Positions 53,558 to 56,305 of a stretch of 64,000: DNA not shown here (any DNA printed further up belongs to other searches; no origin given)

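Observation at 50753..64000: Two co-regulated operons joining a CoxMSL-type Mo hydroxylase, an embedded lactonase and a full 4-hydroxyacid-to-3-oxoacyl-CoA enzyme set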

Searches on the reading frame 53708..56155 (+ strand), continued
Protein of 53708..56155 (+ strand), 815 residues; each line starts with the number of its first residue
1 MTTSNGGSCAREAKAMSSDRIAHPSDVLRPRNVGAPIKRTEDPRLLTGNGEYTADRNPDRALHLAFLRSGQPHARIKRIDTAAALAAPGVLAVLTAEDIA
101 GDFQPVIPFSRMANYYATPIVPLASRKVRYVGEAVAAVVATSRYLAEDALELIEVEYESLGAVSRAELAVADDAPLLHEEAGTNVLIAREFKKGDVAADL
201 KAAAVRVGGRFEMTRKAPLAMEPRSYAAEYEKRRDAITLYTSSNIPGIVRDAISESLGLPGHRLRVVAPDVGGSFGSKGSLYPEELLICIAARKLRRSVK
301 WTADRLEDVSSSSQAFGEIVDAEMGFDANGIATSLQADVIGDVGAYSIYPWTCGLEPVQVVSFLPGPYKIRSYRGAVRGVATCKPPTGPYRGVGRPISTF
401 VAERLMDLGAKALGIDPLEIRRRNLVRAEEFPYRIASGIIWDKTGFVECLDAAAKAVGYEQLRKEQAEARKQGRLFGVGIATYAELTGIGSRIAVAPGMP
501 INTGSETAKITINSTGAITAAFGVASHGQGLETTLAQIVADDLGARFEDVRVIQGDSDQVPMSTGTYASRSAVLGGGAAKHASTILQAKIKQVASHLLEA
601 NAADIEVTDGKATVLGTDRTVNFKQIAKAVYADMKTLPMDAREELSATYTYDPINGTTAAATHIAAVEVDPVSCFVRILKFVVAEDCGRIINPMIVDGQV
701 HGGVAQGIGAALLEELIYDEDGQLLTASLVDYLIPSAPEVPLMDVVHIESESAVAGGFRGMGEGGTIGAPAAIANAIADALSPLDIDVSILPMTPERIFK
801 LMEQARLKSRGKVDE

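Call 33: get_annotated_region(hit=H16, flank=12000)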
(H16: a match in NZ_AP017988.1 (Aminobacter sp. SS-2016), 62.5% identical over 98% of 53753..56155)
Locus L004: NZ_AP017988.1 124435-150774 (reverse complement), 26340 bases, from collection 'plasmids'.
description: Aminobacter sp. SS-2016 strain Y103A plasmid pANY103b, complete sequence
organism: Aminobacter sp. SS-2016 (NCBI taxid 1870862)
taxonomy: Bacteria; Pseudomonadota; Alphaproteobacteria; Hyphomicrobiales; Phyllobacteriaceae; Aminobacter; Aminobacter sp. SS-2016
host: -; source: Lotus japoicus; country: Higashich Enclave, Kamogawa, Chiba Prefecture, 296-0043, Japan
typing (MOB-suite, as given by PLSDB): non-mobilizable; mating-pair formation MPF_T
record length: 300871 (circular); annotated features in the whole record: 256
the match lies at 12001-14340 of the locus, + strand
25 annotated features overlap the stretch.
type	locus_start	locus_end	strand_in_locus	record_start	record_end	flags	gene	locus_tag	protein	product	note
CDS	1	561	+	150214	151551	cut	-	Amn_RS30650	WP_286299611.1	NAD(P)/FAD-dependent oxidoreductase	-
CDS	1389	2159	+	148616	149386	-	-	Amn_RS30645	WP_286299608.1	type II CAAX endopeptidase family protein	GO:0071586 - CAAX-box protein processing [Evidence IEA]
CDS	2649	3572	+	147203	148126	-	-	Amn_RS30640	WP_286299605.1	helix-turn-helix domain-containing protein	-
CDS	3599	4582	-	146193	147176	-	-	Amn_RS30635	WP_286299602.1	branched-chain amino acid ABC transporter permease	GO:0015803 - branched-chain amino acid transport [Evidence IEA]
CDS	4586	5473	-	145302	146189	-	-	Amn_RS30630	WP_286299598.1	branched-chain amino acid ABC transporter permease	GO:0015803 - branched-chain amino acid transport [Evidence IEA]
CDS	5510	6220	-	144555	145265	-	-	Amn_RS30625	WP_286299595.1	ABC transporter ATP-binding protein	-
CDS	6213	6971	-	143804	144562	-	-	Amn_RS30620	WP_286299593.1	ABC transporter ATP-binding protein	-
CDS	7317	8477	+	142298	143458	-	-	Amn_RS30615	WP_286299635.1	ABC transporter substrate-binding protein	-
CDS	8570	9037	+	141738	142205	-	-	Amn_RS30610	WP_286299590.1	carbon monoxide dehydrogenase subunit G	-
CDS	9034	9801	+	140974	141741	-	-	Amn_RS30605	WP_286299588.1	enoyl-CoA hydratase-related protein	-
CDS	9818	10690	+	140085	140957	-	-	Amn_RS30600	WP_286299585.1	xanthine dehydrogenase family protein subunit M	-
CDS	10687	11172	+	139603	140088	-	-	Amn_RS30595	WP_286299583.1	(2Fe-2S)-binding protein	-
CDS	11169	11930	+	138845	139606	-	-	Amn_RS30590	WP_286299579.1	N-acyl homoserine lactonase family protein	-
CDS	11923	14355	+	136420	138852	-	-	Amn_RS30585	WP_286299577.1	xanthine dehydrogenase family protein molybdopterin-binding subunit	-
CDS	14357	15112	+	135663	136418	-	-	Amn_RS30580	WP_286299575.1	3-oxoacyl-ACP reductase family protein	-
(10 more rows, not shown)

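Call 35: get_annotated_region(hit=H25, flank=14000)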
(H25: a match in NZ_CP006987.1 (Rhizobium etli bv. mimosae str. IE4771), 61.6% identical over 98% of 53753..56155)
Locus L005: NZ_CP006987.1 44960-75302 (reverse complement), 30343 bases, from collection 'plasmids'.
description: Rhizobium etli bv. mimosae str. IE4771 plasmid pRetIE4771a, complete sequence
organism: Rhizobium etli bv. mimosae str. IE4771 (NCBI taxid 1432050)
taxonomy: Bacteria; Pseudomonadota; Alphaproteobacteria; Hyphomicrobiales; Rhizobiaceae; Rhizobium; Rhizobium etli; Rhizobium etli bv. mimosae str. IE4771
host: -; source: Phaseolus vulgaris,whole organism,nodule; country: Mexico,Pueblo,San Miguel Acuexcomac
typing (MOB-suite, as given by PLSDB): conjugative; replicon rep_cluster_471; relaxase MOBQ; mating-pair formation MPF_T
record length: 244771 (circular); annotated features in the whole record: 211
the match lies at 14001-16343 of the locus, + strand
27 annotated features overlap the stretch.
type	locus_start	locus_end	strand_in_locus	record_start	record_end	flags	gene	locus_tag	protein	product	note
CDS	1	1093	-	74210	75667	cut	-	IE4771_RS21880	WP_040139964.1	NAD-dependent succinate-semialdehyde dehydrogenase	-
CDS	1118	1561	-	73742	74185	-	-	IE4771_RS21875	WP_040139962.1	thioesterase family protein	-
CDS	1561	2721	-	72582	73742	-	-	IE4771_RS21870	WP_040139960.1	iron-containing alcohol dehydrogenase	-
CDS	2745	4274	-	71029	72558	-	-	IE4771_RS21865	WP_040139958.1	class I adenylate-forming enzyme family protein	-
CDS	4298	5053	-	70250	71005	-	-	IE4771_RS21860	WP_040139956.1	SDR family oxidoreductase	-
CDS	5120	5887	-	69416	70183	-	-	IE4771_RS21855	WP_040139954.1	enoyl-CoA hydratase-related protein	-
CDS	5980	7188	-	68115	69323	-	-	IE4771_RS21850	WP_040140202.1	ABC transporter substrate-binding protein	-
CDS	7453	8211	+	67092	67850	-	-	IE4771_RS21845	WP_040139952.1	ABC transporter ATP-binding protein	-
CDS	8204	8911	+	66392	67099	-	-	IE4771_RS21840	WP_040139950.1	ABC transporter ATP-binding protein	-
CDS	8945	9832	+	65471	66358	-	-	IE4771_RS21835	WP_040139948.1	branched-chain amino acid ABC transporter permease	GO:0015803 - branched-chain amino acid transport [Evidence IEA]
CDS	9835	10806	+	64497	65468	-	-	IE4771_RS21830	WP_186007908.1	branched-chain amino acid ABC transporter permease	GO:0015803 - branched-chain amino acid transport [Evidence IEA]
CDS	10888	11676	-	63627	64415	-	-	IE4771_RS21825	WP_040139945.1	carbon monoxide dehydrogenase subunit G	-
CDS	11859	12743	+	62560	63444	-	-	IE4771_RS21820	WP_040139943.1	FAD binding domain-containing protein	-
CDS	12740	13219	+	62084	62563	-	-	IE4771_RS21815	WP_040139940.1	(2Fe-2S)-binding protein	-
CDS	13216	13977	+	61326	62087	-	-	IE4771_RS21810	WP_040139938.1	N-acyl homoserine lactonase family protein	-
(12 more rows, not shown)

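Call 50: get_annotated_region(hit=H44, flank=9000)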
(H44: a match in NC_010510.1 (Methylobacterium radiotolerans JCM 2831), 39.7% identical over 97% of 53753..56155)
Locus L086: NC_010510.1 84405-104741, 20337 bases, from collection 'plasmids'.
description: Methylobacterium radiotolerans JCM 2831 plasmid pMRAD01, complete sequence
organism: Methylobacterium radiotolerans JCM 2831 (NCBI taxid 426355)
taxonomy: Bacteria; Pseudomonadota; Alphaproteobacteria; Hyphomicrobiales; Methylobacteriaceae; Methylobacterium; Methylobacterium radiotolerans; Methylobacterium radiotolerans JCM 2831
host: -; source: -; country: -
typing (MOB-suite, as given by PLSDB): non-mobilizable; mating-pair formation MPF_T
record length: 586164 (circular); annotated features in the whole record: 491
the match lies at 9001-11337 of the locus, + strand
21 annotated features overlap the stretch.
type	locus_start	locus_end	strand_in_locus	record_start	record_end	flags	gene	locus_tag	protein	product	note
CDS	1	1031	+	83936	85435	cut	-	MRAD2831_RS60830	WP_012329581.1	NCS1 family nucleobase:cation symporter-1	-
CDS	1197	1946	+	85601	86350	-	-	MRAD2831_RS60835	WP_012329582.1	aspartate/glutamate racemase family protein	-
CDS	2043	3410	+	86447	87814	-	-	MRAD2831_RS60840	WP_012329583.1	MFS transporter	GO:0055085 - transmembrane transport [Evidence IEA]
CDS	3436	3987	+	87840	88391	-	uraH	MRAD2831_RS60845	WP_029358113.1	hydroxyisourate hydrolase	GO:0019628 - urate catabolic process [Evidence IEA]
CDS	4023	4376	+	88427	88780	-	uraH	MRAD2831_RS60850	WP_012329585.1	hydroxyisourate hydrolase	GO:0019628 - urate catabolic process [Evidence IEA]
CDS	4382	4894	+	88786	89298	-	uraD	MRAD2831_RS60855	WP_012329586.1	2-oxo-4-hydroxy-4-carboxy-5-ureidoimidazoline decarboxylase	GO:0019628 - urate catabolic process [Evidence IEA]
CDS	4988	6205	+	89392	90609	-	-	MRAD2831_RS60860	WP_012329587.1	FAD-dependent oxidoreductase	-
CDS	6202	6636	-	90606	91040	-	-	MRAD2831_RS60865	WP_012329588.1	hypothetical protein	-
CDS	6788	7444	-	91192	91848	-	-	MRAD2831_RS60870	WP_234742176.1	TetR/AcrR family transcriptional regulator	GO:0006355 - regulation of DNA-templated transcription [Evidence IEA]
CDS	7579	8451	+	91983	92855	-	-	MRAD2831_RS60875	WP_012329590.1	xanthine dehydrogenase family protein subunit M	-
CDS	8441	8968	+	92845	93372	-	-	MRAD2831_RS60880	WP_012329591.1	(2Fe-2S)-binding protein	-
CDS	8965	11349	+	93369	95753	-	-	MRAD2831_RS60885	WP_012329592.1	xanthine dehydrogenase family protein molybdopterin-binding subunit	-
CDS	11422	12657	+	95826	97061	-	-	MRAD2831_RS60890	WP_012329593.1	ABC transporter substrate-binding protein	-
CDS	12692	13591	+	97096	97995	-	-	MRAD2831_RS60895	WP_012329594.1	branched-chain amino acid ABC transporter permease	GO:0015803 - branched-chain amino acid transport [Evidence IEA]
CDS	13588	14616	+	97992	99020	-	-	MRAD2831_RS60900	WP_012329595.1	branched-chain amino acid ABC transporter permease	GO:0015803 - branched-chain amino acid transport [Evidence IEA]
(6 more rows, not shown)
